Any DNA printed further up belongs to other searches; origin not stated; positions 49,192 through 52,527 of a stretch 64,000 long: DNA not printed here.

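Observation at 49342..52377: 1011-aa hyper-acidic protein with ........, RTFGEEH and DWEWEYV short repeats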

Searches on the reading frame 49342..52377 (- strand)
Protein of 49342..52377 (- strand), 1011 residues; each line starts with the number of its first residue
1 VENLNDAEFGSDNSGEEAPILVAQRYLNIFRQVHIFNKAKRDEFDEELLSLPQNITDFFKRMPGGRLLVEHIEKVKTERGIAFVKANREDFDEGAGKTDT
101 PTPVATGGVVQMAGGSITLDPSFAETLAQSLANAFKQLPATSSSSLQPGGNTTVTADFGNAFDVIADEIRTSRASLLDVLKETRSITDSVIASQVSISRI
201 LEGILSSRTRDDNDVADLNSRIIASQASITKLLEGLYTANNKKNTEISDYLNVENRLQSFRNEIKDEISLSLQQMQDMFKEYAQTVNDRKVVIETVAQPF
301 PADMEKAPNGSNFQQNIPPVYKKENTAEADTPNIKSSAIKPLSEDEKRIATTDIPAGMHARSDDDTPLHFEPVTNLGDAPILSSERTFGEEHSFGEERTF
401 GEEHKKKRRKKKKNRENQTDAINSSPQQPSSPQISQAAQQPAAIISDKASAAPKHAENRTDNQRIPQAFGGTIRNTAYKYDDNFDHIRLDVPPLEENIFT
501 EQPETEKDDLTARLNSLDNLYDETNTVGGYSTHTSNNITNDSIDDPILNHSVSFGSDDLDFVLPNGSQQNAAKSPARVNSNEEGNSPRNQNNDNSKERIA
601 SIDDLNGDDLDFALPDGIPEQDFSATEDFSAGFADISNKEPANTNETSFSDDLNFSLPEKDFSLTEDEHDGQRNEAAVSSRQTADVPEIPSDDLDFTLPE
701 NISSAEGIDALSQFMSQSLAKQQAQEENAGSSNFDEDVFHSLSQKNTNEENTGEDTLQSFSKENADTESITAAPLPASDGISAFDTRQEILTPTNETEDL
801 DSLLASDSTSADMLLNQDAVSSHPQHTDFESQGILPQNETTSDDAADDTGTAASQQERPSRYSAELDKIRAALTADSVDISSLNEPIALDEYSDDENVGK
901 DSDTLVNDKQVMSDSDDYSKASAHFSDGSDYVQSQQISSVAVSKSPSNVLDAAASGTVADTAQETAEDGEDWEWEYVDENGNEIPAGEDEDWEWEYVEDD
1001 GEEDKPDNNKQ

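Call 4: search_protein_families(library=pfam, proteins=[window:49342-52377:-], max_evalue=0.01)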
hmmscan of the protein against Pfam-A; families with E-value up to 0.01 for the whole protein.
window:49342-52377:- (1011 aa): 0 families

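Call 8: find_homologous_proteins(query=window:49342-52377:-, max_evalue=0.001)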
Query window:49342-52377:- (1011 aa): 188 proteins with E <= 0.001 among 8000 candidates; the best 120 are listed.
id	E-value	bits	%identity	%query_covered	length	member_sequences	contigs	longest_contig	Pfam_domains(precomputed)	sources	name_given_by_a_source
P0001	0.0e+0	2147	98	100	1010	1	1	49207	-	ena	-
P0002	0.0e+0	2143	98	100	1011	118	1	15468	-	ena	-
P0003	0.0e+0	2141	98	100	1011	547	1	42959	-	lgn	-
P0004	0.0e+0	2140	98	100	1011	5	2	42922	-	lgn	-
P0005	0.0e+0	2134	98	100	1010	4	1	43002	-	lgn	-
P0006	0.0e+0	2127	97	100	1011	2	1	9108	-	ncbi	-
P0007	0.0e+0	2118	97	100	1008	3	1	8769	-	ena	-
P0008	0.0e+0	2117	97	100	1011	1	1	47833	-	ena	-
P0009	0.0e+0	2110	97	100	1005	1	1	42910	-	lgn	-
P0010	0.0e+0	2110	97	100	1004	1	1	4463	-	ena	-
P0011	0.0e+0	2079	96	100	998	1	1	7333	-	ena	-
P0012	0.0e+0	2054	94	100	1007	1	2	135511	-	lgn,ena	-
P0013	0.0e+0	2051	95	100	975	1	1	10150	-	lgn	-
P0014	0.0e+0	2045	95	100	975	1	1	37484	-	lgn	-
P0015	0.0e+0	2044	95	100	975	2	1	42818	-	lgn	-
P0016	0.0e+0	2043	95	100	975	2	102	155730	-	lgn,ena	-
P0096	1.8e-144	502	29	52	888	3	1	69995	-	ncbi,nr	ncbi:MAG: hypothetical protein IJZ30_04700 [Alphaproteobacteria bacterium]|nr:hypothetical protein [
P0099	6.3e-141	490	70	30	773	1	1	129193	-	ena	-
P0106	1.7e-133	465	70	28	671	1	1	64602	-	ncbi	-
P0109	7.1e-128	447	37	100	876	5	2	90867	-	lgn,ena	-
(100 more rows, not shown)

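Call 9: search_protein_families(library=ncbifam, proteins=[window:49342-52377:-], max_evalue=0.01)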
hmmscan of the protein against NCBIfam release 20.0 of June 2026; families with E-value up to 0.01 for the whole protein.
window:49342-52377:- (1011 aa): 0 families

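Call 11: find_encoding_contigs(protein=P0096, flank=10000, max_places=3)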
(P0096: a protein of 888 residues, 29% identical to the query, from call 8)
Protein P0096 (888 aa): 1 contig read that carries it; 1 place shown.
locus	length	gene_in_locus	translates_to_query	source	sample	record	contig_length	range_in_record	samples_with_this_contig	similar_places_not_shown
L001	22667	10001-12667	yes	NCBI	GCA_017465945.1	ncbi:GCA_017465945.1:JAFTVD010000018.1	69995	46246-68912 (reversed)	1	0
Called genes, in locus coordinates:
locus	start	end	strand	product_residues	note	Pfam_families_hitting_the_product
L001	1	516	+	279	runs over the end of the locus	-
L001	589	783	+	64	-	-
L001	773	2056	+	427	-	PF04610:TrbL (weak)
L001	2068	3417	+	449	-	-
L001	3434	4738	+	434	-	-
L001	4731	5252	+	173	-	-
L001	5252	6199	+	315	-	-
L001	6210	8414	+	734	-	-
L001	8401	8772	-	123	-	-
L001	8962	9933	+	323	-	PF01381:HTH_3, PF12844:HTH_19 (weak), PF13413:HTH_25 (faint), PF13443:HTH_26 (weak), PF13560:HTH_31 (weak), PF01381:HTH_3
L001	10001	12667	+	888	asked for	-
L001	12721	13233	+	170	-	-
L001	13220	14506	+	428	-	-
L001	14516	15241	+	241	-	-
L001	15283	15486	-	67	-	-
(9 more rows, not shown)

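Call 12: find_encoding_contigs(protein=P0016, flank=10000, max_places=2)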
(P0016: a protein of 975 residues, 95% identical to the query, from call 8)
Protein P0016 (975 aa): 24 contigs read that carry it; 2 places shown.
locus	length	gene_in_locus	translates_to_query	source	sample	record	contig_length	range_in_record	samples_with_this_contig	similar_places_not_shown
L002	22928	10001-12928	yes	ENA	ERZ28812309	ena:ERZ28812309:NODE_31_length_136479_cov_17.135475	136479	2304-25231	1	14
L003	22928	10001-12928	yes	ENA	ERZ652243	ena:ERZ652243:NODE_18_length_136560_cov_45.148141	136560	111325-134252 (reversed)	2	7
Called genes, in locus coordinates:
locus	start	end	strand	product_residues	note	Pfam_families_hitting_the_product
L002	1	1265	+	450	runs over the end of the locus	PF04610:TrbL (weak)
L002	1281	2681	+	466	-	-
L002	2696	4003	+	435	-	-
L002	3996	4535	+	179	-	-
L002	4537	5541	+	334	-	-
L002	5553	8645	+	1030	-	-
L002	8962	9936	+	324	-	PF01381:HTH_3, PF12844:HTH_19 (weak), PF13413:HTH_25 (faint), PF13443:HTH_26 (weak), PF13412:HTH_24 (faint), PF01381:HTH_3, PF13560:HTH_31 (weak)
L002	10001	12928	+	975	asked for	-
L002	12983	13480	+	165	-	-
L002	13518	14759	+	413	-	-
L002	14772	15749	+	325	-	-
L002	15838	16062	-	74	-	-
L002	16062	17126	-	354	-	PF00933:Glyco_hydro_3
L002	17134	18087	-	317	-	PF05036:SPOR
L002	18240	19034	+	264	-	PF03372:Exo_endo_phos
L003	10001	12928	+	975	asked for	-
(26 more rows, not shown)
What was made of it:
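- SPOR, NagZ, CtpA and XerD-like genes lie nearby (calls 11, 12).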

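Call 22: find_encoding_contigs(protein=P0099, flank=10000, max_places=1)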
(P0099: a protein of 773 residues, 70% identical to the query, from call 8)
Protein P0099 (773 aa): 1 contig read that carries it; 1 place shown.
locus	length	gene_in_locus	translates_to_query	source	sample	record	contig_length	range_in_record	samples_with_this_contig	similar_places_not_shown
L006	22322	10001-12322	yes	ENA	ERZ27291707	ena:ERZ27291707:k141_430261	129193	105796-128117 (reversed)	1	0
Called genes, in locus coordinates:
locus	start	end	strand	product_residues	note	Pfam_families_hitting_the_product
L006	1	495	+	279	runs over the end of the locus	-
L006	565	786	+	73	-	-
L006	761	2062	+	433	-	PF04610:TrbL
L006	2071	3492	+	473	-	-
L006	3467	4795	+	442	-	-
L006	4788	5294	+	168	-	-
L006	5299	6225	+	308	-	-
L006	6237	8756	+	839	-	-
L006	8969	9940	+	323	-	PF01381:HTH_3, PF12844:HTH_19 (faint), PF13443:HTH_26 (faint), PF13560:HTH_31, PF01381:HTH_3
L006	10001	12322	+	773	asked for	-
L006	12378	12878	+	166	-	-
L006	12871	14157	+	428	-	-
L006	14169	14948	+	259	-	-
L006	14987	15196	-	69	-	-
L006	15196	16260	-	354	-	PF00933:Glyco_hydro_3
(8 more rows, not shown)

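Call 23: find_encoding_contigs(protein=P0106, flank=10000, max_places=1)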
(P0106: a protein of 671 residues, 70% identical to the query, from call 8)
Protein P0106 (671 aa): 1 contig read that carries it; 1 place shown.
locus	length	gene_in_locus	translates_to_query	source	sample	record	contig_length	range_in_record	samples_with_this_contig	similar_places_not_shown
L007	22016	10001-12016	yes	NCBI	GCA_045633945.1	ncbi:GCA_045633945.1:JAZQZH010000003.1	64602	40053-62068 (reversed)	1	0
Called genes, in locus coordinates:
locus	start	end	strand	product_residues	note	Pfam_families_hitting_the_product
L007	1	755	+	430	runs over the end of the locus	-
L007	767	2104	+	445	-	-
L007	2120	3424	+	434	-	-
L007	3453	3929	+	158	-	-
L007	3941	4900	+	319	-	-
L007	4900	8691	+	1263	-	-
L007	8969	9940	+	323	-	PF01381:HTH_3, PF12844:HTH_19 (weak), PF13413:HTH_25 (faint), PF13443:HTH_26 (weak), PF13560:HTH_31 (weak), PF01381:HTH_3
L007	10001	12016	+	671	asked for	-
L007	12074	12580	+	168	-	-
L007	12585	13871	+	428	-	-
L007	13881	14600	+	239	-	-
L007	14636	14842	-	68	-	-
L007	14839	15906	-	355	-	PF00933:Glyco_hydro_3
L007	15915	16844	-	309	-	PF05036:SPOR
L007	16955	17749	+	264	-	PF03372:Exo_endo_phos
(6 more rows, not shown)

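Call 24: find_encoding_contigs(protein=P0109, flank=10000, max_places=1)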
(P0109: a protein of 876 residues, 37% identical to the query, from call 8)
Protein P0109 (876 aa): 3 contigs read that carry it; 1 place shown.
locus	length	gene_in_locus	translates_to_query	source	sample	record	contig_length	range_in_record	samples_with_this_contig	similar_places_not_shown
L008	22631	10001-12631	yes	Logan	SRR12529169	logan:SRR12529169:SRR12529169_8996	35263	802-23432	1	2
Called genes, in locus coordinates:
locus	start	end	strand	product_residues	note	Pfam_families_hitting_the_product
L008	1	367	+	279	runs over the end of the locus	-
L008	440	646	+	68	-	-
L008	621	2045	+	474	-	-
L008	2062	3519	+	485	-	-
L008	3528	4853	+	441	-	-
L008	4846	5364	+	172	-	-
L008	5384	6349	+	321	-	-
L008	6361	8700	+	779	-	-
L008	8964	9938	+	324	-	PF01381:HTH_3, PF12844:HTH_19 (weak), PF13413:HTH_25 (faint), PF13443:HTH_26 (weak), PF13560:HTH_31 (weak), PF01381:HTH_3, PF13560:HTH_31 (weak)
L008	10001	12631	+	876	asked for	-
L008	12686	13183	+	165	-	-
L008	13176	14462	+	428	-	-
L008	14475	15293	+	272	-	-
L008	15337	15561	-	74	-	-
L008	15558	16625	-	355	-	PF00933:Glyco_hydro_3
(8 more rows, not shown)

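Call 34: search_protein_families(library=phrogs, proteins=[window:49345-52377:-], max_evalue=0.1)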
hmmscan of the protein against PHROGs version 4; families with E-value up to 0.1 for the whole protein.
window:49345-52377:- (1011 aa): 0 families
